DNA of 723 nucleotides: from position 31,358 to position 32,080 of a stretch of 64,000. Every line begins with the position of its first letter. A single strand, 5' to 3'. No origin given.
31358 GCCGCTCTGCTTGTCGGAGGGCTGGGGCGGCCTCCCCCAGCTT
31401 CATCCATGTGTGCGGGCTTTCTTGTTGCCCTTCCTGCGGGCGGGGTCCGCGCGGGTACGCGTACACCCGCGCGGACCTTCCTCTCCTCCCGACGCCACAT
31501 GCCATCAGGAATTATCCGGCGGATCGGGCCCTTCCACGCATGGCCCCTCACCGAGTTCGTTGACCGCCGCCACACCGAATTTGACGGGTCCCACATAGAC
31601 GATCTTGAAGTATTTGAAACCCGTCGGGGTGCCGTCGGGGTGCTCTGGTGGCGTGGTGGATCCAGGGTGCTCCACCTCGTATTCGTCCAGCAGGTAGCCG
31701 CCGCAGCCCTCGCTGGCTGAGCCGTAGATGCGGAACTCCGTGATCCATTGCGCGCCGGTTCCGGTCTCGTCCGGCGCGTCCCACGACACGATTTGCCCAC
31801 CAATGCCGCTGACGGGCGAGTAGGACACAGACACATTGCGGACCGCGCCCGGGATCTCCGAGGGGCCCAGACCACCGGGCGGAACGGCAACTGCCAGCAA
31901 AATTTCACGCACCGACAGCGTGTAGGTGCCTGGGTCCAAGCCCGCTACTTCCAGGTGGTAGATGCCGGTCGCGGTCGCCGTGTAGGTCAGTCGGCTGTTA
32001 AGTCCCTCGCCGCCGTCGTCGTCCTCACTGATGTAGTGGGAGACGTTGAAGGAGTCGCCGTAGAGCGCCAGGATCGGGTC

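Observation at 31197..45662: Tandem pair of giant secreted PPC-repeat proteins with near-identical ends and mosaic middles, carried as cargo of a conjugative element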

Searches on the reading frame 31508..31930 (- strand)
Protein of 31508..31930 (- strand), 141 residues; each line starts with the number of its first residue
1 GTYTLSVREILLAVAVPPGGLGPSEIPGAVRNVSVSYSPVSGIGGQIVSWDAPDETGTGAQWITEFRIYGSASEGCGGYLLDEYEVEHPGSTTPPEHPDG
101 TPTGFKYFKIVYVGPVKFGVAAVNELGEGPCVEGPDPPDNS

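Call 71: search_protein_families(library=pfam, proteins=[window:31508-31930:-], max_evalue=10)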
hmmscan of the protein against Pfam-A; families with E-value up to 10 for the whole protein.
window:31508-31930:- (141 aa): 0 families

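Call 88: find_homologous_proteins(query=window:31508-31930:-)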
Query window:31508-31930:- (141 aa): 6 proteins with E <= 0.001 among 65 candidates.
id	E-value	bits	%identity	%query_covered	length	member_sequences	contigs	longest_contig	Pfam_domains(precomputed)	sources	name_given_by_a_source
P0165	4.5e-72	259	85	100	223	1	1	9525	-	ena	-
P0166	1.6e-63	232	90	83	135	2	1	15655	-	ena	-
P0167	7.9e-51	190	68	97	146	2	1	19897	-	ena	-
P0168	7.0e-41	158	89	57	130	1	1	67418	-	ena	-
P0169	9.0e-35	138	68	65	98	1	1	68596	-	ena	-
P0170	1.4e-15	76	78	41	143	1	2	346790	PF04151.22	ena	-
